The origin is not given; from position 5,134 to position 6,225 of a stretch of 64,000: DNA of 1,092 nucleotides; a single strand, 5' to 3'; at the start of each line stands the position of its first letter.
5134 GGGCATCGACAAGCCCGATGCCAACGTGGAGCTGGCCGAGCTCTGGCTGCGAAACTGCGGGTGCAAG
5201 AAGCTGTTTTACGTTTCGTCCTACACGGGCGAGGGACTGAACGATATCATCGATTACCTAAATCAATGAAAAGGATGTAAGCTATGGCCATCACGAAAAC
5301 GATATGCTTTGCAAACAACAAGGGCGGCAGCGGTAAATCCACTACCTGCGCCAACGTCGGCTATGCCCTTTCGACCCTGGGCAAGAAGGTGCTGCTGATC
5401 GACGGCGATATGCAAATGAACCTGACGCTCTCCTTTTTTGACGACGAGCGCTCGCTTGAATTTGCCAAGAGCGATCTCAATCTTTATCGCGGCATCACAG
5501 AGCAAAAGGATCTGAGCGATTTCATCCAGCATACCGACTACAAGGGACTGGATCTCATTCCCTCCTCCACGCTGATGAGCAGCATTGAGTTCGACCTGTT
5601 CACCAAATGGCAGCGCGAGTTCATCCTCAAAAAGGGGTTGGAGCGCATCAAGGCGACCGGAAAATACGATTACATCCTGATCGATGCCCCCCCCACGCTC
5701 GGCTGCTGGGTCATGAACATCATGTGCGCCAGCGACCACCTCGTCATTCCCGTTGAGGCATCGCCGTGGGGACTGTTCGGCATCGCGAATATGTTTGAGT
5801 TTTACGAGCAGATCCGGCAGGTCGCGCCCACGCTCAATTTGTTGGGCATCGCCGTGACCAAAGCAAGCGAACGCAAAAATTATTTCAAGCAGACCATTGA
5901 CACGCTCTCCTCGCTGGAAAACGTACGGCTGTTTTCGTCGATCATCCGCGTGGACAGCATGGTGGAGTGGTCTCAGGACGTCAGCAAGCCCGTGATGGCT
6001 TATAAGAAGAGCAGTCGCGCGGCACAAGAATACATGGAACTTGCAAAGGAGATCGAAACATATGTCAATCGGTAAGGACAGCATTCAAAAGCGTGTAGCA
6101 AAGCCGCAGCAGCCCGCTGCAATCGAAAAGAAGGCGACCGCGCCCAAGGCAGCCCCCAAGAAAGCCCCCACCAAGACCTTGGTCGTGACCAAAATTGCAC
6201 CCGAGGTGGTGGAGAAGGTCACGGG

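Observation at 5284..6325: ParA-type ATPase plus an overlapping disordered Lys/Ala/Pro-rich ORF as the terminal genes of a glycyl-radical metabolosome operon: candidate McdAB-like organelle-positioning module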

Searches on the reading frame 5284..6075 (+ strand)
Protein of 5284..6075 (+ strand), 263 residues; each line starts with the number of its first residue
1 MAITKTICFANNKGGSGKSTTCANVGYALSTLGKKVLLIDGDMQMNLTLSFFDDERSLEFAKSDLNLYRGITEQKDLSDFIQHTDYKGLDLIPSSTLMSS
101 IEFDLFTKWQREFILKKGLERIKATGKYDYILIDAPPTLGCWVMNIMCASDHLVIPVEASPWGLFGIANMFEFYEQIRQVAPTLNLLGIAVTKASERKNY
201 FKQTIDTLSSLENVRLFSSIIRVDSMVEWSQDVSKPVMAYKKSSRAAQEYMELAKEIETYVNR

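Call 5: search_protein_families(library=pfam, proteins=[window:5284-6075:+], max_evalue=0.01)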
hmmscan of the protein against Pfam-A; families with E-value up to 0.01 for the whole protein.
window:5284-6075:+ (263 aa): 8 families
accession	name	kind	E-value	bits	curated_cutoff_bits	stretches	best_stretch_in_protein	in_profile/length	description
PF13614.12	AAA_31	-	1.1e-51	175.8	27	1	4-180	1-171/177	AAA domain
PF01656.29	CbiA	-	6.6e-18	65.3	25.4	1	7-230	1-119/125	CobQ/CobB/MinD/ParA nucleotide binding domain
PF10609.15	ParA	-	5.2e-13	49.4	27.1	2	3-43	2-42/246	NUBPL iron-transfer P-loop NTPase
PF06564.18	CBP_BcsQ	-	4.8e-11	43.1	21.3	1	6-158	3-146/234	Cellulose biosynthesis protein BcsQ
PF09140.17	MipZ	-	3.3e-10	40.1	20.7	1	6-69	2-64/262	ATPase MipZ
PF00142.24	Fer4_NifH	-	4.3e-10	40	25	1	12-51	7-46/271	4Fe-4S iron sulfur cluster binding proteins, NifH/frxC family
PF02374.21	ArsA_ATPase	-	2.2e-07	30.9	24.3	1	7-138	3-135/305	Anion-transporting ATPase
PF07015.17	VirC1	-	0.00089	19.1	24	0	6-47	3-44/231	VirC1 protein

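Call 23: search_protein_families(library=ncbifam, proteins=[window:5284-6075:+], max_evalue=0.01)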
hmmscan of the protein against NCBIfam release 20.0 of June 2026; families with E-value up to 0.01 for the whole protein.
window:5284-6075:+ (263 aa): 27 families (the best 25 are shown)
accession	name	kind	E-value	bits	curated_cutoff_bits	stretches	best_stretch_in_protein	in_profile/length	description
TIGR01969.1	minD_arch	subfamily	4.4e-24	85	201.75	1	6-258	2-231/251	cell division ATPase MinD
NF041546.1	ParA_partition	equivalog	5.1e-22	78.4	180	2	123-256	72-203/203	ParA family partition ATPase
TIGR03453.1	partition_RepA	equivalog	5.9e-20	71.5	348.45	1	6-183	106-287/387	plasmid partitioning protein RepA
NF041283.1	PrgP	equivalog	5.2e-18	65.4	400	1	4-229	2-230/297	ParA superfamily DNA segregation protein PrgP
NF010259.0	PRK13705.1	equivalog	3e-16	59.4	725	1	6-189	108-293/388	plasmid-partitioning protein SopA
TIGR01007.1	eps_fam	subfamily_domain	6.3e-14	52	108.05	1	4-138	17-138/204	polysaccharide biosynthesis tyrosine autokinase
TIGR03371.1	cellulose_yhjQ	equivalog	6.7e-14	52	157.85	1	5-255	2-239/246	cellulose biosynthesis protein BcsQ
NF010443.0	PRK13869.1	subfamily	1.8e-13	50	446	1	6-179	123-300/405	plasmid-partitioning protein RepA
TIGR01968.1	minD_bact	equivalog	3.2e-12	46.4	212.9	1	6-257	3-236/261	septum site-determining protein MinD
NF007460.0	PRK10037.1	equivalog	2.7e-10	40.1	399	1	12-155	9-145/250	cellulose biosynthesis protein BcsQ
NF047398.1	AAA_KGGVGR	domain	8.9e-09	35.9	90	1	5-135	3-149/190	KGGVGR-motif variant AAA ATPase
NF041136.1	MrpORP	equivalog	1.1e-07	31.5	450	1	3-43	4-44/365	iron-sulfur cluster carrier protein MrpORP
TIGR01287.1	nifH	equivalog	3.4e-07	29.9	394.35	1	12-53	7-48/275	nitrogenase iron protein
NF033200.1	F430_CfbC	exception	5.3e-07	29.3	402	1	12-51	7-46/260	Ni-sirohydrochlorin a,c-diamide reductive cyclase ATP-dependent reductase subunit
NF009701.0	PRK13230.1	subfamily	1.9e-06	27.1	350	1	5-49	2-45/291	nitrogenase reductase-like protein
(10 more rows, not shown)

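Call 24: search_solved_structures(query=window:5284-6075:+, max_evalue=1e-10, show_alignments=2)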
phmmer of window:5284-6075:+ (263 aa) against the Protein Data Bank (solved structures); distinct sequences matched with E-value up to 1e-10: 19.
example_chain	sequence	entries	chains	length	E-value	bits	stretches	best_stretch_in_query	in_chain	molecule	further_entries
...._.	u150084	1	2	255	1.7e-28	103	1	4-257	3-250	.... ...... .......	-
6iub_A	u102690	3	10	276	5.3e-24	88.3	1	4-257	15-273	SpoOJ regulator (Soj)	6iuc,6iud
5if9_A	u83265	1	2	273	1.9e-23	86.5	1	3-254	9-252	Cobyrinic Acid a,c-diamide synthase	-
4pfs_A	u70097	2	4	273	2.8e-23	85.9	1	3-254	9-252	Cobyrinic Acid a,c-diamide synthase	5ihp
8jmj_A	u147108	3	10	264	6.6e-23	84.7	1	4-257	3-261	SpoOJ regulator (Soj)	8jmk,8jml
1wcv_1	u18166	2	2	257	1e-21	80.8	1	127-259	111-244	SEGREGATION PROTEIN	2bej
2bek_A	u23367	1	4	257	1.2e-20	77.3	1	127-259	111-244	SEGREGATION PROTEIN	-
3k9g_A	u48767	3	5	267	1.3e-20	77.2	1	5-179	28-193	PF-32 protein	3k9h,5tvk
5u1j_B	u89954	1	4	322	1.3e-15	60.8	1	3-163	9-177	Uncharacterized protein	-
5k5z_A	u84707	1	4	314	2.1e-15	60.2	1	3-163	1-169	ParA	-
2oze_A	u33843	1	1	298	1.1e-14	57.8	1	9-240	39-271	Orf delta'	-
1ion_A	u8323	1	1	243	7.1e-14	55.1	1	4-259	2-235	PROBABLE CELL DIVISION INHIBITOR MIND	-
6non_A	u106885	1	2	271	9.5e-14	54.7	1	5-190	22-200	Cobyrinic acid ac-diamide synthase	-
6noo_A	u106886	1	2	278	1e-13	54.6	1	5-190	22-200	Maintenance of carboxysome positioning A protein, MCDA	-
6nop_B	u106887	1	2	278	1.3e-12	51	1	5-190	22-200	Cobyrinic acid ac-diamide synthase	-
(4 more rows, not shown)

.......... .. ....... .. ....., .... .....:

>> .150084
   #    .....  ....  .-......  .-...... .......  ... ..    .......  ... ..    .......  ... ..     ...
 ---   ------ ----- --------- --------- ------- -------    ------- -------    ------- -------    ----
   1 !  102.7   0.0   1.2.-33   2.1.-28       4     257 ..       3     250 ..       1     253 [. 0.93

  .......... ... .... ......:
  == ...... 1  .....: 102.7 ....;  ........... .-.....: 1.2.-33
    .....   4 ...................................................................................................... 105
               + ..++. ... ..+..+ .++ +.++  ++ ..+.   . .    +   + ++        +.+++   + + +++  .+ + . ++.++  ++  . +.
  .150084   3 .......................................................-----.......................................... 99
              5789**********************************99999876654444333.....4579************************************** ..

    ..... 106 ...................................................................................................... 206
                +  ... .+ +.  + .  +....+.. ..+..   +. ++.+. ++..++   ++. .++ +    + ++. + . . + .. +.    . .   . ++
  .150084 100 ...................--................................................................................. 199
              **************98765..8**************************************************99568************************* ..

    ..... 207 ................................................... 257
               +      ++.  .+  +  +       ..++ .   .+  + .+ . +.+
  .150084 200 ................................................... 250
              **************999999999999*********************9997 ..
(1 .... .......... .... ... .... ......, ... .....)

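Call 25: find_homologous_proteins(query=window:5284-6075:+, max_evalue=1e-20)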
Query window:5284-6075:+ (263 aa): 5999 proteins with E <= 1e-20 among 6983 candidates; the best 120 are listed.
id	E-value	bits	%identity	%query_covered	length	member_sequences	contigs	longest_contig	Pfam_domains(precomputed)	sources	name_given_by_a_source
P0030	4.2e-171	585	100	100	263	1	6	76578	PF00142.25,PF10609.16,PF01656.30,PF13614.13,PF09140.18,PF06564.19,PF02374.22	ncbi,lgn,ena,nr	ncbi:MAG: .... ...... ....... [Clostridia bacterium]|nr:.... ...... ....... [Clostridia bacterium]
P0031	2.5e-158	543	92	100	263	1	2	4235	PF00142.25,PF10609.16,PF01656.30,PF13614.13,PF09140.18,PF06564.19,PF02374.22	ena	-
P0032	1.2e-157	541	92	100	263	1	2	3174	PF00142.25,PF10609.16,PF01656.30,PF13614.13,PF09140.18,PF06564.19,PF02374.22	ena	-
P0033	3.7e-156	536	90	100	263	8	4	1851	PF00142.25,PF10609.16,PF01656.30,PF13614.13,PF09140.18,PF06564.19,PF02374.22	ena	-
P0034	2.0e-155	534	67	86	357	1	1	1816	PF00142.25,PF10609.16,PF01656.30,PF13614.13,PF09140.18,PF06564.19,PF02374.22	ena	-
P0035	8.9e-155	531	89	100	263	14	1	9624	PF00142.25,PF10609.16,PF01656.30,PF13614.13,PF09140.18,PF06564.19,PF02374.22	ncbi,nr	ncbi:MAG: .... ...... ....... [Clostridia bacterium]|nr:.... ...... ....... [Clostridia bacterium]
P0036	6.8e-151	519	87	100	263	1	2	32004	PF00142.25,PF10609.16,PF01656.30,PF13614.13,PF09140.18,PF06564.19,PF02374.22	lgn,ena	-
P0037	1.3e-149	514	87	100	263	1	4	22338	PF00142.25,PF10609.16,PF01656.30,PF13614.13,PF09140.18,PF06564.19,PF02374.22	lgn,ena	-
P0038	6.5e-149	512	86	100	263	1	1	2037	PF00142.25,PF10609.16,PF01656.30,PF13614.13,PF09140.18,PF06564.19,PF02374.22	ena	-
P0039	1.5e-148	511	86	100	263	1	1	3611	PF00142.25,PF10609.16,PF01656.30,PF13614.13,PF09140.18,PF06564.19,PF02374.22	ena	-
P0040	2.4e-148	510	85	100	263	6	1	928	PF00142.25,PF10609.16,PF01656.30,PF13614.13,PF09140.18,PF06564.19,PF02374.22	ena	-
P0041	6.8e-148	509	86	99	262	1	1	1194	PF00142.25,PF10609.16,PF01656.30,PF13614.13,PF09140.18,PF06564.19,PF02374.22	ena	-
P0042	2.3e-147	507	86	100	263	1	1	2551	PF00142.25,PF10609.16,PF01656.30,PF13614.13,PF09140.18,PF06564.19,PF02374.22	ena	-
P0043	4.5e-147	506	85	100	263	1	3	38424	PF00142.25,PF10609.16,PF01656.30,PF13614.13,PF09140.18,PF06564.19,PF02374.22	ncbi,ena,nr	ncbi:MAG: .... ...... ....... [Clostridia bacterium]|nr:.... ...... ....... [Clostridia bacterium]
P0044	4.8e-147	506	85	99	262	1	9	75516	PF00142.25,PF10609.16,PF01656.30,PF13614.13,PF09140.18,PF06564.19,PF02374.22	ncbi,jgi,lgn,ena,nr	ncbi:MAG: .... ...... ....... [Ruminococcaceae bacterium]|nr:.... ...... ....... [Oscillospiraceae b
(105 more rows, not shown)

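Call 32: find_encoding_contigs(protein=P0030, flank=10000, max_places=3)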
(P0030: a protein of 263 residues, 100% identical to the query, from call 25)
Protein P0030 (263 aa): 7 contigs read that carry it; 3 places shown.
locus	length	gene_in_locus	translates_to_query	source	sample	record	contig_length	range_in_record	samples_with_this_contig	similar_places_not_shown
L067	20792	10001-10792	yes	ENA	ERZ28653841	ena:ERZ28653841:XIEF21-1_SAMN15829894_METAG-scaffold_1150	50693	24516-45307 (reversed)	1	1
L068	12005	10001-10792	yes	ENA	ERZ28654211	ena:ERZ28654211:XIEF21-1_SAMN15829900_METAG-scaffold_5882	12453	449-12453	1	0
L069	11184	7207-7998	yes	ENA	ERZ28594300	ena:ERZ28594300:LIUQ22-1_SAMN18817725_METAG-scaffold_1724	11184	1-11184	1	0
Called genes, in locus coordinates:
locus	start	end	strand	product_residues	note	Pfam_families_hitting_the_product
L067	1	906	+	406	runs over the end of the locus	PF08240:ADH_N, PF16912:Glu_dehyd_C, PF00107:ADH_zinc_N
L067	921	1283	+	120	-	PF00936:BMC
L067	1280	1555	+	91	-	PF00936:BMC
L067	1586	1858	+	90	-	PF00936:BMC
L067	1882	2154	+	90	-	PF00936:BMC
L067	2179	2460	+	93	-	PF00936:BMC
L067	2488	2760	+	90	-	PF00936:BMC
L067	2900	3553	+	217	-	PF06130:PTAC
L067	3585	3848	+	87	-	PF03319:EutN_CcmL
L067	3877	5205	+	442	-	PF01512:Complex1_51K, PF10531:SLBB, PF13534:Fer4_17, PF13375:RnfC_N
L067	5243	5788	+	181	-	PF00936:BMC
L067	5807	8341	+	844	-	PF02901:PFL-like, PF01228:Gly_radical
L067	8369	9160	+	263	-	PF13353:Fer4_12, PF04055:Radical_SAM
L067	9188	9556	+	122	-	PF00936:BMC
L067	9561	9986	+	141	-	PF10662:PduV-EutP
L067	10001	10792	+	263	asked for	PF00142:Fer4_NifH (weak), PF01656:CbiA, PF02374:ArsA_ATPase (weak), PF06564:CBP_BcsQ, PF09140:MipZ, PF10609:ParA (weak), PF13614:AAA_31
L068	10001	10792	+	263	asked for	PF00142:Fer4_NifH (weak), PF01656:CbiA, PF02374:ArsA_ATPase (weak), PF06564:CBP_BcsQ, PF09140:MipZ, PF10609:ParA (weak), PF13614:AAA_31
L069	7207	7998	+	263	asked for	PF00142:Fer4_NifH (weak), PF01656:CbiA, PF02374:ArsA_ATPase (weak), PF06564:CBP_BcsQ, PF09140:MipZ, PF10609:ParA (weak), PF13614:AAA_31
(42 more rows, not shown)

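Call 57: search_dna_similar(query=window:5284-6075:+, collection=plasmids, mode=protein, max_rows=12)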
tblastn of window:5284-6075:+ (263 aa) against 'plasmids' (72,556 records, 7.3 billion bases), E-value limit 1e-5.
The search stops at 5000 records and this limit was reached: more records match than are counted here, and every count below describes the 5000 best-scoring records only.
Records with a match: at least 5000; places in all: 5405; records where one place covers at least 80% of the query: 2143.
Best place of each record, by identity: <60% 5000.
By first word of the organism name: Klebsiella 1999; Enterococcus 447; Escherichia 263; Acinetobacter 194; Clostridium 124; Enterobacter 112; Chlamydia 108; Borreliella 74; Lactiplantibacillus 55; Azospirillum 55; and 320 more.
By predicted mobility (MOB-suite, as given by PLSDB): non-mobilizable 2290; conjugative 1783; mobilizable 927.
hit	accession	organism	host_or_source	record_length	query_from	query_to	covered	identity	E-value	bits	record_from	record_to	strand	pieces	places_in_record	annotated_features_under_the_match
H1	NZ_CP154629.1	Acetoanaerobium noterae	cell culture,Sludge of a digestion ...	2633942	4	261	98%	39.0%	2e-49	181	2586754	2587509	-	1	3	none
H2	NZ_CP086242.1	Clostridium estertheticum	single colony,bovine feces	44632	7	260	97%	37.6%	7e-44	165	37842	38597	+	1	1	AAA family ATPase | hypothetical protein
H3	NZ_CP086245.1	Clostridium estertheticum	single colony,bovine feces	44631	7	260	97%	37.6%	7e-44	165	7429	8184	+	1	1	AAA family ATPase | hypothetical protein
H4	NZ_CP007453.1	Peptoclostridium acidaminophilum DSM 3953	black mud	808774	4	257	97%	37.0%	4e-45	169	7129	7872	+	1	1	AAA family ATPase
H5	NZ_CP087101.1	Clostridium estertheticum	single colony,Vacuum packed lamb meat ...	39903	7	263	98%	36.4%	8e-42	159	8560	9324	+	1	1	AAA family ATPase | hypothetical protein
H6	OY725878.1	Subdoligranulum variabile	-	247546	1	257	98%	36.0%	1e-26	115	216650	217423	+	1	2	record has no annotation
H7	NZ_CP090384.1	Acinetobacter towneri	-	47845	4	261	98%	35.8%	5e-32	130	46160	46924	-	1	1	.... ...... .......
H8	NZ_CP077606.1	Clostridium tagluense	single colony,lamb meat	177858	7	260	97%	36.1%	4e-42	160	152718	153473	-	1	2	AAA family ATPase | hypothetical protein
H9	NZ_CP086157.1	Clostridium tagluense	single colony,Lamb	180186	7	260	97%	36.1%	4e-42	160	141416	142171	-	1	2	AAA family ATPase | hypothetical protein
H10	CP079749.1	Acinetobacter johnsonii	cell culture,water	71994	4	263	99%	35.0%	4e-32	131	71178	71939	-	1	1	AAA family ATPase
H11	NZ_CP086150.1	Clostridium estertheticum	horse,single colony,meat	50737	5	263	98%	35.0%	4e-40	154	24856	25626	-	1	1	AAA family ATPase | hypothetical protein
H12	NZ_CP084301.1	Acinetobacter pseudolwoffii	a feces sample of chicken origin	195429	4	263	99%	34.8%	1e-31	130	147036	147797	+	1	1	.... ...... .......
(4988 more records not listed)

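Call 62: search_protein_families(library=phrogs, proteins=[window:5284-6075:+], max_evalue=0.01)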
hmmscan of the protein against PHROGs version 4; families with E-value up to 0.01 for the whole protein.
window:5284-6075:+ (263 aa): 2 families
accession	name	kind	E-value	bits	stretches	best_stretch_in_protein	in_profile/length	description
phrog_164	-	DNA, RNA and nucleotide metabolism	2.1e-57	196.3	1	4-261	224-473/500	ParA-like partition protein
phrog_19408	-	unknown function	3.6e-06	26.5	1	15-141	537-649/721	-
